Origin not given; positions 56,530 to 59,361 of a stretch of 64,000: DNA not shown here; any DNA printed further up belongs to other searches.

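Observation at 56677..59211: mrcB: two in-frame starts and a charge-segregated cytoplasmic tail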

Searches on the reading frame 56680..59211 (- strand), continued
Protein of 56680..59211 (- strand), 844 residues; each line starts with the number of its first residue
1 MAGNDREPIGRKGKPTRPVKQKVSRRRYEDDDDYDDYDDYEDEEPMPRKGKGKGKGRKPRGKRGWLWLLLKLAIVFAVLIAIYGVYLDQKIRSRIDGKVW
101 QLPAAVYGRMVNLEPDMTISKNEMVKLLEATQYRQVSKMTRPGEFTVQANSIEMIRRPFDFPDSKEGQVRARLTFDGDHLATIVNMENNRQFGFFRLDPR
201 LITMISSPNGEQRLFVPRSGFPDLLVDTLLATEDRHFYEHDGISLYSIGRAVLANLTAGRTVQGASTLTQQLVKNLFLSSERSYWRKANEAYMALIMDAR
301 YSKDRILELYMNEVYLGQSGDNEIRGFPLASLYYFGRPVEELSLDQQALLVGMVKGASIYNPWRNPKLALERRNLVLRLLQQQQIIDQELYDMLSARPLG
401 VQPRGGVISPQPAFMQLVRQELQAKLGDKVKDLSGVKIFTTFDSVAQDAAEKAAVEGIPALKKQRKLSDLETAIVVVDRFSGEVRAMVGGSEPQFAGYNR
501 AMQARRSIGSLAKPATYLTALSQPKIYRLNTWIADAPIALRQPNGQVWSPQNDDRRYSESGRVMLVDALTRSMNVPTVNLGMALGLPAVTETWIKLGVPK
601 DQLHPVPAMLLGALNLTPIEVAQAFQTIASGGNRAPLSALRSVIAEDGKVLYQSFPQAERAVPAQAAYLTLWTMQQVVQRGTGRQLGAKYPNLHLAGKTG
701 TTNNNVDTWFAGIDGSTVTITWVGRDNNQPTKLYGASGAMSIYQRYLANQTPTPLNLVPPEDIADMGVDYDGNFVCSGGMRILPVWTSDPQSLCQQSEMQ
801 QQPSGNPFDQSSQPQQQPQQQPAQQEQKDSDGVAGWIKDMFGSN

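Call 69: find_homologous_proteins(query=P0406, max_evalue=1e-50)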
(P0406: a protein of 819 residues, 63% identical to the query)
Query P0406 (819 aa): 7975 proteins with E <= 1e-50 among 8000 candidates; the best 120 are listed.
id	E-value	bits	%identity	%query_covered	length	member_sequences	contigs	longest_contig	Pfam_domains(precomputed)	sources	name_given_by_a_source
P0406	0.0e+0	1858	100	100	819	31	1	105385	PF14814.12,PF17757.7,PF00912.29,PF14812.12,PF00905.28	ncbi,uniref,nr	ncbi:bifunctional glycosyl transferase/transpeptidase [Photorhabdus bodei]|uniref:Penicillin-binding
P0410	0.0e+0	1790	96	100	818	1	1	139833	PF14814.12,PF17757.7,PF00912.29,PF14812.12,PF00905.28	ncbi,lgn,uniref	ncbi:bifunctional glycosyl transferase/transpeptidase [Photorhabdus sp. P32]|uniref:bifunctional gly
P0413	0.0e+0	1740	93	100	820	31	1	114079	PF14814.12,PF17757.7,PF00912.29,PF14812.12,PF00905.28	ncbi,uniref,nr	ncbi:Penicillin-binding protein 1B [Photorhabdus australis subsp. thailandensis]|uniref:Penicillin-b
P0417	0.0e+0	1439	77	100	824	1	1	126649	PF14814.12,PF17757.7,PF00912.29,PF14812.12,PF00905.28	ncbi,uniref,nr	ncbi:bifunctional glycosyl transferase/transpeptidase [Xenorhabdus kozodoii]|uniref:Penicillin-bindi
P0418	0.0e+0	1433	76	100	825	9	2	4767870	PF14814.12,PF17757.7,PF00912.29,PF14812.12,PF00905.28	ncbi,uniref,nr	ncbi:bifunctional glycosyl transferase/transpeptidase [Xenorhabdus griffiniae]|uniref:bifunctional g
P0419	0.0e+0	1432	76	100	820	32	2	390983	PF14814.12,PF17757.7,PF00912.29,PF14812.12,PF00905.28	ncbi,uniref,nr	ncbi:bifunctional glycosyl transferase/transpeptidase [Xenorhabdus bovienii]|uniref:bifunctional gly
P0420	0.0e+0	1429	76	100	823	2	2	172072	PF14814.12,PF17757.7,PF00912.29,PF14812.12,PF00905.28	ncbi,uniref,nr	ncbi:bifunctional glycosyl transferase/transpeptidase [Xenorhabdus eapokensis]|uniref:Penicillin-bin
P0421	0.0e+0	1423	76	100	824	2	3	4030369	PF14814.12,PF17757.7,PF00912.29,PF14812.12,PF00905.28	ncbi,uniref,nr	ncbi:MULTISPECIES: bifunctional glycosyl transferase/transpeptidase [Xenorhabdus]|uniref:bifunctiona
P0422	0.0e+0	1423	75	100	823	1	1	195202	PF14814.12,PF17757.7,PF00912.29,PF14812.12,PF00905.28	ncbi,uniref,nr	ncbi:bifunctional glycosyl transferase/transpeptidase [Xenorhabdus sp. 12]|uniref:Penicillin-binding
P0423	0.0e+0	1421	76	100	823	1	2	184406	PF14814.12,PF17757.7,PF00912.29,PF14812.12,PF00905.28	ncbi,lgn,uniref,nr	ncbi:bifunctional glycosyl transferase/transpeptidase [Xenorhabdus thuongxuanensis]|uniref:Penicilli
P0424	0.0e+0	1418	75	100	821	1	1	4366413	PF14814.12,PF17757.7,PF00912.29,PF14812.12,PF00905.28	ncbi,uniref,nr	ncbi:bifunctional glycosyl transferase/transpeptidase [Xenorhabdus budapestensis]|uniref:Penicillin-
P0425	0.0e+0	1416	75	100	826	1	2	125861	PF14814.12,PF17757.7,PF00912.29,PF14812.12,PF00905.28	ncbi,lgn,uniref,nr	ncbi:penicillin-binding protein 1b [Xenorhabdus mauleonii]|uniref:Penicillin-binding protein 1B n=1 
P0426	0.0e+0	1415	75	100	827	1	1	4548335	PF14814.12,PF17757.7,PF00912.29,PF14812.12,PF00905.28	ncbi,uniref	ncbi:bifunctional glycosyl transferase/transpeptidase [Xenorhabdus budapestensis]|uniref:bifunctiona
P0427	0.0e+0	1414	75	100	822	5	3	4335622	PF14814.12,PF17757.7,PF00912.29,PF14812.12,PF00905.28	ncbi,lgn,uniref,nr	ncbi:bifunctional glycosyl transferase/transpeptidase [Xenorhabdus cabanillasii]|uniref:Penicillin-b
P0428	0.0e+0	1412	75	100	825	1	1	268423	PF14814.12,PF17757.7,PF00912.29,PF14812.12,PF00905.28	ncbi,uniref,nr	ncbi:penicillin-binding protein 1b [Xenorhabdus beddingii]|uniref:Penicillin-binding protein 1B n=1 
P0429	0.0e+0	1409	76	100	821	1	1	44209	PF14814.12,PF17757.7,PF00912.29,PF14812.12,PF00905.28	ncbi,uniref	ncbi:bifunctional glycosyl transferase/transpeptidase [Xenorhabdus sp. SGI246]|uniref:bifunctional g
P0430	0.0e+0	1400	74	100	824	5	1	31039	PF14814.12,PF17757.7,PF00912.29,PF14812.12,PF00905.28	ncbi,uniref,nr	ncbi:bifunctional glycosyl transferase/transpeptidase [Xenorhabdus anantnagensis]|uniref:Penicillin-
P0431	0.0e+0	1392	74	100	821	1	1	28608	PF14814.12,PF17757.7,PF00912.29,PF14812.12,PF00905.28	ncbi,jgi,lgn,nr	ncbi:MAG: bifunctional glycosyl transferase/transpeptidase [Enterobacteriaceae bacterium]|jgi:penici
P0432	0.0e+0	1388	74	100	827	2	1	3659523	PF14814.12,PF17757.7,PF00912.29,PF14812.12,PF00905.28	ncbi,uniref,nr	ncbi:Penicillin-binding protein 1B [Includes: Penicillin-insensitive transglycosylase; Penicillin-se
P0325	0.0e+0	1388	74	100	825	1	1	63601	PF14814.12,PF17757.7,PF00912.29,PF14812.12,PF00905.28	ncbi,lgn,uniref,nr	ncbi:bifunctional glycosyl transferase/transpeptidase [Candidatus Symbiopectobacterium sp. NZEC135]|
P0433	0.0e+0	1383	74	100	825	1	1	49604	PF14814.12,PF17757.7,PF00912.29,PF14812.12,PF00905.28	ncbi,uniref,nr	ncbi:bifunctional glycosyl transferase/transpeptidase [Xenorhabdus sp. IM139775]|uniref:bifunctional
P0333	0.0e+0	1383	74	100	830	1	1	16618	PF14814.12,PF17757.7,PF00912.29,PF14812.12,PF00905.28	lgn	-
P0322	0.0e+0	1383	74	100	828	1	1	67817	PF14814.12,PF17757.7,PF00912.29,PF14812.12,PF00905.28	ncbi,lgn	-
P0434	0.0e+0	1382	73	100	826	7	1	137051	PF14814.12,PF17757.7,PF00912.29,PF14812.12,PF00905.28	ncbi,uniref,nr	ncbi:bifunctional glycosyl transferase/transpeptidase [Xenorhabdus sp. KJ12.1]|uniref:bifunctional g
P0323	0.0e+0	1382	74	100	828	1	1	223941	PF14814.12,PF17757.7,PF00912.29,PF14812.12,PF00905.28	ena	-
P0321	0.0e+0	1382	74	100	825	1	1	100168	PF14814.12,PF17757.7,PF00912.29,PF14812.12,PF00905.28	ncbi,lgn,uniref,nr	ncbi:bifunctional glycosyl transferase/transpeptidase [Candidatus Symbiopectobacterium sp. NZEC151]|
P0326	0.0e+0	1381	74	100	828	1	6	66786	PF14814.12,PF17757.7,PF00912.29,PF14812.12,PF00905.28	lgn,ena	-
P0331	0.0e+0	1381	74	100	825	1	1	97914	PF14814.12,PF17757.7,PF00912.29,PF14812.12,PF00905.28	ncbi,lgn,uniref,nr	ncbi:bifunctional glycosyl transferase/transpeptidase [Candidatus Symbiopectobacterium sp. NZEC127]|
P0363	0.0e+0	1381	74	100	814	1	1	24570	PF14814.12,PF17757.7,PF00912.29,PF14812.12,PF00905.28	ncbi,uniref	ncbi:bifunctional glycosyl transferase/transpeptidase [Pectobacterium cacticida]|uniref:bifunctional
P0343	0.0e+0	1380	74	100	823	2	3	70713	PF14814.12,PF17757.7,PF00912.29,PF14812.12,PF00905.28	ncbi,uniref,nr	ncbi:bifunctional glycosyl transferase/transpeptidase [Samsonia erythrinae]|uniref:Penicillin-bindin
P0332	0.0e+0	1380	74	100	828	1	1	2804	PF14814.12,PF17757.7,PF00912.29,PF14812.12,PF00905.28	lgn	-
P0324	0.0e+0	1380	74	100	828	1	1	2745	PF14814.12,PF17757.7,PF00912.29,PF14812.12,PF00905.28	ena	-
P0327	0.0e+0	1379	74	100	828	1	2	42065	PF14814.12,PF17757.7,PF00912.29,PF14812.12,PF00905.28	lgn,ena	-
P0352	0.0e+0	1379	74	100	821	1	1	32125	PF14814.12,PF17757.7,PF00912.29,PF14812.12,PF00905.28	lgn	-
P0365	0.0e+0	1378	74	100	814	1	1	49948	PF14814.12,PF17757.7,PF00912.29,PF14812.12,PF00905.28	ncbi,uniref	ncbi:bifunctional glycosyl transferase/transpeptidase [Pectobacterium cacticida]|uniref:bifunctional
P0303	0.0e+0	1378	73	100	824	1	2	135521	PF14814.12,PF00912.29,PF14812.12,PF00905.28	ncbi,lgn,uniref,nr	ncbi:bifunctional glycosyl transferase/transpeptidase [Yersinia nurmii]|uniref:Penicillin-binding pr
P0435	0.0e+0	1378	73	100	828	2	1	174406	PF14814.12,PF17757.7,PF00912.29,PF14812.12,PF00905.28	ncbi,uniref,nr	ncbi:bifunctional glycosyl transferase/transpeptidase [Xenorhabdus sp. Reich]|uniref:Penicillin-bind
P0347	0.0e+0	1377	74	100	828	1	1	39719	PF14814.12,PF17757.7,PF00912.29,PF14812.12,PF00905.28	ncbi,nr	ncbi:MAG: bifunctional glycosyl transferase/transpeptidase [Candidatus Symbiopectobacterium sp. Dall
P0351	0.0e+0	1376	73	100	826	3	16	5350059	PF14814.12,PF17757.7,PF00912.29,PF14812.12,PF00905.28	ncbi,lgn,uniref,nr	ncbi:bifunctional glycosyl transferase/transpeptidase [Brenneria goodwinii]|uniref:Penicillin-bindin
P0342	0.0e+0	1376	74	100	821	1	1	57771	PF14814.12,PF17757.7,PF00912.29,PF14812.12,PF00905.28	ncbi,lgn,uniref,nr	ncbi:penicillin-binding protein 1B [Candidatus Symbiopectobacterium sp. 'North America']|uniref:bifu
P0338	0.0e+0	1376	74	100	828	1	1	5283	PF14814.12,PF17757.7,PF00912.29,PF14812.12,PF00905.28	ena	-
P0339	0.0e+0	1375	73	100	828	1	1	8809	PF14814.12,PF17757.7,PF00912.29,PF14812.12,PF00905.28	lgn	-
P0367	0.0e+0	1375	74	100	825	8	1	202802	PF14814.12,PF17757.7,PF00912.29,PF14812.12,PF00905.28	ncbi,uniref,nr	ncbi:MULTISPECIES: bifunctional glycosyl transferase/transpeptidase [unclassified Brenneria]|uniref:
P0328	0.0e+0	1375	74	100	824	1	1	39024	PF14814.12,PF00912.29,PF14812.12,PF00905.28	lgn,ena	-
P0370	0.0e+0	1375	74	100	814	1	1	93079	PF14814.12,PF17757.7,PF00912.29,PF14812.12,PF00905.28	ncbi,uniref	ncbi:bifunctional glycosyl transferase/transpeptidase [Pectobacterium cacticida]|uniref:bifunctional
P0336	0.0e+0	1375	73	100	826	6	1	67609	PF14814.12,PF17757.7,PF00912.29,PF14812.12,PF00905.28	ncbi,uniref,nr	ncbi:bifunctional glycosyl transferase/transpeptidase [Pectobacterium carotovorum]|uniref:bifunction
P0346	0.0e+0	1375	73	100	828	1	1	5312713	PF14814.12,PF17757.7,PF00912.29,PF14812.12,PF00905.28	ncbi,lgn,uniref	ncbi:bifunctional glycosyl transferase/transpeptidase [Symbiopectobacterium purcellii]|uniref:bifunc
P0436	0.0e+0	1375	73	100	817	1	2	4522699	PF14814.12,PF17757.7,PF00912.29,PF14812.12,PF00905.28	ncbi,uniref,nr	ncbi:bifunctional glycosyl transferase/transpeptidase [Xenorhabdus hominickii]|uniref:Penicillin-bin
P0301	0.0e+0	1374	73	100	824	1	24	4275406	PF14814.12,PF00912.29,PF14812.12,PF00905.28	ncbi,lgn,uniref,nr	ncbi:bifunctional glycosyl transferase/transpeptidase [Yersinia entomophaga]|uniref:Penicillin-bindi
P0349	0.0e+0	1374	73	100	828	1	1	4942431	PF14814.12,PF17757.7,PF00912.29,PF14812.12,PF00905.28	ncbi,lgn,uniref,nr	ncbi:bifunctional glycosyl transferase/transpeptidase [Symbiopectobacterium purcellii]|uniref:Penici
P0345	0.0e+0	1374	73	100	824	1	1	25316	PF14814.12,PF17757.7,PF00912.29,PF14812.12,PF00905.28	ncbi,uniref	ncbi:bifunctional glycosyl transferase/transpeptidase [Symbiopectobacterium sp.]|uniref:bifunctional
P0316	0.0e+0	1373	73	100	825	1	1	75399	PF14814.12,PF00912.29,PF14812.12,PF00905.28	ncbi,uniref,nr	ncbi:bifunctional glycosyl transferase/transpeptidase [Affinibrenneria salicis]|uniref:Penicillin-bi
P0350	0.0e+0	1372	74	100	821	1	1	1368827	PF14814.12,PF17757.7,PF00912.29,PF14812.12,PF00905.28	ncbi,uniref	ncbi:bifunctional glycosyl transferase/transpeptidase [Symbiopectobacterium sp. RP]|uniref:bifunctio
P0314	0.0e+0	1372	73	100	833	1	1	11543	PF14814.12,PF17757.7,PF00912.29,PF14812.12,PF00905.28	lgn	-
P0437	0.0e+0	1371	73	100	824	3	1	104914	PF14814.12,PF17757.7,PF00912.29,PF14812.12,PF00905.28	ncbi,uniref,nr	ncbi:bifunctional glycosyl transferase/transpeptidase [Xenorhabdus sp. Sc-CR9]|uniref:bifunctional g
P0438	0.0e+0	1371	73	100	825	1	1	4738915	PF14814.12,PF17757.7,PF00912.29,PF14812.12,PF00905.28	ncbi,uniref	ncbi:bifunctional glycosyl transferase/transpeptidase [Xenorhabdus stockiae]|uniref:bifunctional gly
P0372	0.0e+0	1371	74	100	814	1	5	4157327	PF14814.12,PF17757.7,PF00912.29,PF14812.12,PF00905.28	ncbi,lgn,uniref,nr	ncbi:bifunctional glycosyl transferase/transpeptidase [Pectobacterium cacticida]|uniref:Penicillin-b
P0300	0.0e+0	1370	76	94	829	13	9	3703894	PF14814.12,PF00912.29,PF14812.12,PF00905.28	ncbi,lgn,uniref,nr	ncbi:bifunctional glycosyl transferase/transpeptidase [Yersinia ruckeri]|uniref:bifunctional glycosy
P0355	0.0e+0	1368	72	100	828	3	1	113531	PF14814.12,PF17757.7,PF00912.29,PF14812.12,PF00905.28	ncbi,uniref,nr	ncbi:bifunctional glycosyl transferase/transpeptidase [Brenneria sp. g21c3]|uniref:bifunctional glyc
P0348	0.0e+0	1368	74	100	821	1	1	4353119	PF14814.12,PF17757.7,PF00912.29,PF14812.12,PF00905.28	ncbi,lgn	ncbi:bifunctional glycosyl transferase/transpeptidase [Symbiopectobacterium sp. Eva_TO]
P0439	0.0e+0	1367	73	100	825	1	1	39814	PF14814.12,PF17757.7,PF00912.29,PF14812.12,PF00905.28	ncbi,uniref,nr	ncbi:bifunctional glycosyl transferase/transpeptidase [Xenorhabdus sp. PR6a]|uniref:bifunctional gly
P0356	0.0e+0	1366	73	100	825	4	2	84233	PF14814.12,PF17757.7,PF00912.29,PF14812.12,PF00905.28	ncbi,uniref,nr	ncbi:bifunctional glycosyl transferase/transpeptidase [Brenneria tiliae]|uniref:bifunctional glycosy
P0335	0.0e+0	1366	72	100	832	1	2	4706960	PF14814.12,PF00912.29,PF14812.12,PF00905.28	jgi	jgi:penicillin-binding protein 1B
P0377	0.0e+0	1364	73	100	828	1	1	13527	PF14814.12,PF17757.7,PF00912.29,PF14812.12,PF00905.28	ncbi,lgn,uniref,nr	ncbi:bifunctional glycosyl transferase/transpeptidase [Candidatus Symbiopectobacterium sp.]|uniref:b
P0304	0.0e+0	1364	73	100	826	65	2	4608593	PF14814.12,PF17757.7,PF00912.29,PF14812.12,PF00905.28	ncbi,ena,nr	ncbi:penicillin-binding protein 1b [Yersinia pseudotuberculosis]|nr:penicillin-binding protein 1B [Y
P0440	0.0e+0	1362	72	100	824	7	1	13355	PF14814.12,PF17757.7,PF00912.29,PF14812.12,PF00905.28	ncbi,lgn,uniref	ncbi:bifunctional glycosyl transferase/transpeptidase [Xenorhabdus entomophaga]|uniref:bifunctional 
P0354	0.0e+0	1362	73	100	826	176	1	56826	PF14814.12,PF17757.7,PF00912.29,PF14812.12,PF00905.28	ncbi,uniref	ncbi:bifunctional glycosyl transferase/transpeptidase [Pectobacterium carotovorum]|uniref:bifunction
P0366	0.0e+0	1360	72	100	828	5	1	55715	PF14814.12,PF17757.7,PF00912.29,PF14812.12,PF00905.28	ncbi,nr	ncbi:bifunctional glycosyl transferase/transpeptidase [Brenneria sp. 4F2]|nr:bifunctional glycosyl t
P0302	0.0e+0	1359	74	98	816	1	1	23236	PF14814.12,PF00912.29,PF14812.12,PF00905.28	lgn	-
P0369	0.0e+0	1359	72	100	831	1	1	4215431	PF14814.12,PF00912.29,PF14812.12,PF00905.28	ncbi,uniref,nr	ncbi:bifunctional glycosyl transferase/transpeptidase [Serratia sp. UGAL515B_01]|uniref:bifunctional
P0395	0.0e+0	1359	72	100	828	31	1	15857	PF14814.12,PF00912.29,PF14812.12,PF00905.28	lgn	-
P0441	0.0e+0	1359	72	100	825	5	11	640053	PF14814.12,PF17757.7,PF00912.29,PF14812.12,PF00905.28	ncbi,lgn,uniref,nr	ncbi:bifunctional glycosyl transferase/transpeptidase [Xenorhabdus nematophila]|uniref:bifunctional 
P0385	0.0e+0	1358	73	100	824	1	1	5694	PF14814.12,PF17757.7,PF00912.29,PF14812.12,PF00905.28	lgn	-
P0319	0.0e+0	1357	71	100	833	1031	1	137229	PF14814.12,PF00912.29,PF14812.12,PF00905.28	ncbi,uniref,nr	ncbi:bifunctional glycosyl transferase/transpeptidase [Serratia fonticola]|uniref:bifunctional glyco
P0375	0.0e+0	1357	73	100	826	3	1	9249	PF14814.12,PF17757.7,PF00912.29,PF14812.12,PF00905.28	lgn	-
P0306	0.0e+0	1355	75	97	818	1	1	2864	PF14814.12,PF17757.7,PF00912.29,PF14812.12,PF00905.28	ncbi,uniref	ncbi:bifunctional glycosyl transferase/transpeptidase, partial [Yersinia pestis]|uniref:bifunctional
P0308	0.0e+0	1354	74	98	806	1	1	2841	PF14814.12,PF17757.7,PF00912.29,PF14812.12,PF00905.28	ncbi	ncbi:bifunctional glycosyl transferase/transpeptidase, partial [Yersinia pestis]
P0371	0.0e+0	1354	71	100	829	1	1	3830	PF14814.12,PF17757.7,PF00912.29,PF14812.12,PF00905.28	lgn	-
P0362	0.0e+0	1354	73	100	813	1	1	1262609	PF14814.12,PF17757.7,PF00912.29,PF14812.12,PF00905.28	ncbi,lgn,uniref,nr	ncbi:bifunctional glycosyl transferase/transpeptidase [Candidatus Symbiopectobacterium endolongispin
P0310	0.0e+0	1353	74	98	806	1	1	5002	PF14814.12,PF17757.7,PF00912.29,PF14812.12,PF00905.28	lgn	-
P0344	0.0e+0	1352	75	97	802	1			PF14814.12,PF17757.7,PF00912.29,PF14812.12,PF00905.28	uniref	uniref:Penicillin-binding protein 1B n=1 Tax=Bracon brevicornis TaxID=1563983 RepID=A0A6V7KC12_9HYME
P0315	0.0e+0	1351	72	100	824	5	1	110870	PF14814.12,PF17757.7,PF00912.29,PF14812.12,PF00905.28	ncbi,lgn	ncbi:MAG: bifunctional glycosyl transferase/transpeptidase [Yersinia sp. (in: enterobacteria)]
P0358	0.0e+0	1351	70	100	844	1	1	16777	PF14814.12,PF00912.29,PF14812.12,PF00905.28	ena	-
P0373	0.0e+0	1350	73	100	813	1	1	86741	PF14814.12,PF17757.7,PF00912.29,PF14812.12,PF00905.28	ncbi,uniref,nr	ncbi:bifunctional glycosyl transferase/transpeptidase [Candidatus Symbiopectobacterium sp. PLON1]|un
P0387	0.0e+0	1348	72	100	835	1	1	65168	PF14814.12,PF17757.7,PF00912.29,PF14812.12,PF00905.28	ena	-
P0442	0.0e+0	1348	75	94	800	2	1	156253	PF14814.12,PF17757.7,PF00912.29,PF14812.12,PF00905.28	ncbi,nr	ncbi:bifunctional glycosyl transferase/transpeptidase [Xenorhabdus sp. 18]|nr:bifunctional glycosyl 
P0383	0.0e+0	1347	72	100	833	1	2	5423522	PF14814.12,PF00912.29,PF14812.12,PF00905.28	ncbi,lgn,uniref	ncbi:bifunctional glycosyl transferase/transpeptidase [Serratia aquatilis]|uniref:Penicillin-binding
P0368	0.0e+0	1347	75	92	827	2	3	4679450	PF14814.12,PF00912.29,PF14812.12,PF00905.28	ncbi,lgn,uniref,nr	ncbi:bifunctional glycosyl transferase/transpeptidase [Musicola paradisiaca]|uniref:Penicillin-bindi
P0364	0.0e+0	1345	77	93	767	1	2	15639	PF14814.12,PF17757.7,PF00912.29,PF00905.28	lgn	-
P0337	0.0e+0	1345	71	100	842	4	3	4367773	PF14814.12,PF00912.29,PF14812.12,PF00905.28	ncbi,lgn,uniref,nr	ncbi:bifunctional glycosyl transferase/transpeptidase [Dickeya lacustris]|uniref:Penicillin-binding 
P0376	0.0e+0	1345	70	100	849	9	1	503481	PF14814.12,PF00912.29,PF14812.12,PF00905.28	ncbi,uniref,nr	ncbi:bifunctional glycosyl transferase/transpeptidase [Acerihabitans arboris]|uniref:Penicillin-bind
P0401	0.0e+0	1344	71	100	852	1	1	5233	PF14814.12,PF00912.29,PF14812.12,PF00905.28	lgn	-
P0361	0.0e+0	1344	69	100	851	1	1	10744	PF14814.12,PF00912.29,PF14812.12,PF00905.28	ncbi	-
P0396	0.0e+0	1344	70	100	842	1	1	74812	PF14814.12,PF00912.29,PF14812.12,PF00905.28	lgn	-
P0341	0.0e+0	1344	70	100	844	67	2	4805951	PF14814.12,PF00912.29,PF14812.12,PF00905.28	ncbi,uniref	ncbi:bifunctional glycosyl transferase/transpeptidase [Dickeya ananatis]|uniref:bifunctional glycosy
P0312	0.0e+0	1344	71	100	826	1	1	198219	PF14814.12,PF17757.7,PF00912.29,PF14812.12,PF00905.28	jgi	jgi:penicillin-binding protein 1B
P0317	0.0e+0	1342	74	97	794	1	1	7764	PF14814.12,PF17757.7,PF00912.29,PF14812.12,PF00905.28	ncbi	ncbi:penicillin-binding protein 1B, partial [Yersinia pestis PY-01]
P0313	0.0e+0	1341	71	100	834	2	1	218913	PF14814.12,PF17757.7,PF00912.29,PF14812.12,PF00905.28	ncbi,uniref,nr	ncbi:penicillin-binding protein 1b [Yersinia enterocolitica]|uniref:bifunctional glycosyl transferas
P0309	0.0e+0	1340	71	100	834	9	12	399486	PF14814.12,PF17757.7,PF00912.29,PF14812.12,PF00905.28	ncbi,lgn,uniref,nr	ncbi:bifunctional glycosyl transferase/transpeptidase [Yersinia rohdei]|uniref:Penicillin-binding pr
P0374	0.0e+0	1340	73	95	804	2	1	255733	PF14814.12,PF17757.7,PF00912.29,PF14812.12,PF00905.28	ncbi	ncbi:MAG: bifunctional glycosyl transferase/transpeptidase [Symbiopectobacterium sp.]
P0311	0.0e+0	1340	72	100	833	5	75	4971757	PF14814.12,PF00912.29,PF14812.12,PF00905.28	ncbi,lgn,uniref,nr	ncbi:penicillin-binding protein 1B [Prodigiosinella confusarubida]|uniref:Penicillin-binding protein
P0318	0.0e+0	1340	71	100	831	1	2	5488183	PF14814.12,PF00912.29,PF14812.12,PF00905.28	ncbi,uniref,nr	ncbi:bifunctional glycosyl transferase/transpeptidase [Chania multitudinisentens RB-25]|uniref:Penic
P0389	0.0e+0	1340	69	100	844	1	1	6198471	PF14814.12,PF00912.29,PF14812.12,PF00905.28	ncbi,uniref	ncbi:bifunctional glycosyl transferase/transpeptidase [Sodalis sp. RH15]|uniref:bifunctional glycosy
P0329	0.0e+0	1339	70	100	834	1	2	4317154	PF14814.12,PF00912.29,PF14812.12,PF00905.28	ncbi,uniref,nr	ncbi:bifunctional glycosyl transferase/transpeptidase [Dickeya poaceiphila]|uniref:Penicillin-bindin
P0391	0.0e+0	1338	68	100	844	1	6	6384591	PF14814.12,PF00912.29,PF14812.12,PF00905.28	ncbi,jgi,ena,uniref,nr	ncbi:bifunctional glycosyl transferase/transpeptidase [Sodalis ligni]|jgi:penicillin-binding protein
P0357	0.0e+0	1337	70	100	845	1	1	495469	PF14814.12,PF00912.29,PF14812.12,PF00905.28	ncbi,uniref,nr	ncbi:bifunctional glycosyl transferase/transpeptidase [Martelella alba]|uniref:Penicillin-binding pr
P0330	0.0e+0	1337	71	100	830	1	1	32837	PF14814.12,PF17757.7,PF00912.29,PF14812.12,PF00905.28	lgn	-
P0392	0.0e+0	1337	68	100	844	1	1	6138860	PF14814.12,PF00912.29,PF14812.12,PF00905.28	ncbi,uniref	ncbi:bifunctional glycosyl transferase/transpeptidase [Sodalis sp. RH16]|uniref:bifunctional glycosy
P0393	0.0e+0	1336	68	100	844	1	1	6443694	PF14814.12,PF00912.29,PF14812.12,PF00905.28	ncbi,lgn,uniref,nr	ncbi:bifunctional glycosyl transferase/transpeptidase [Sodalis ligni]|uniref:bifunctional glycosyl t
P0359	0.0e+0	1336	69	100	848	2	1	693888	PF14814.12,PF00912.29,PF14812.12,PF00905.28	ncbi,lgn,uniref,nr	ncbi:bifunctional glycosyl transferase/transpeptidase [Biostraticola tofi]|uniref:Penicillin-binding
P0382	0.0e+0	1335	68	100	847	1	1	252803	PF14814.12,PF00912.29,PF14812.12,PF00905.28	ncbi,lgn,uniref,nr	ncbi:bifunctional glycosyl transferase/transpeptidase [Sodalis sp. dw_96]|uniref:bifunctional glycos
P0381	0.0e+0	1334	73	97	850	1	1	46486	PF14814.12,PF00912.29,PF14812.12,PF00905.28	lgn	-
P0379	0.0e+0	1334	69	100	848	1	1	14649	PF14814.12,PF00912.29,PF14812.12,PF00905.28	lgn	-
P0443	0.0e+0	1333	74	94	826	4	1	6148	PF14814.12,PF00912.29,PF14812.12,PF00905.28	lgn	-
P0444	0.0e+0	1329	75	94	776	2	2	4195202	PF14814.12,PF17757.7,PF00912.29,PF00905.28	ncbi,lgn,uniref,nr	ncbi:Penicillin-binding protein 1B [Includes: Penicillin-insensitive transglycosylase; Penicillin-se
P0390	0.0e+0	1327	76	93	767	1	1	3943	PF14814.12,PF17757.7,PF00912.29,PF00905.28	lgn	-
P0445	0.0e+0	1326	73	94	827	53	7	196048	PF14814.12,PF00912.29,PF14812.12,PF00905.28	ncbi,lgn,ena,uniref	ncbi:MAG TPA: bifunctional glycosyl transferase/transpeptidase [Arsenophonus nasoniae]|uniref:bifunc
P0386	0.0e+0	1324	72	97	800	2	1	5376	PF14814.12,PF00912.29,PF14812.12,PF00905.28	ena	-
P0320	0.0e+0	1323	74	91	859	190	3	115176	PF14814.12,PF17757.7,PF00912.29,PF14812.12,PF00905.28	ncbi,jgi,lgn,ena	-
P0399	0.0e+0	1322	69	100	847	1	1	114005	PF14814.12,PF00912.29,PF14812.12,PF00905.28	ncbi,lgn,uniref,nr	ncbi:bifunctional glycosyl transferase/transpeptidase [Acerihabitans sp. TG2]|uniref:bifunctional gl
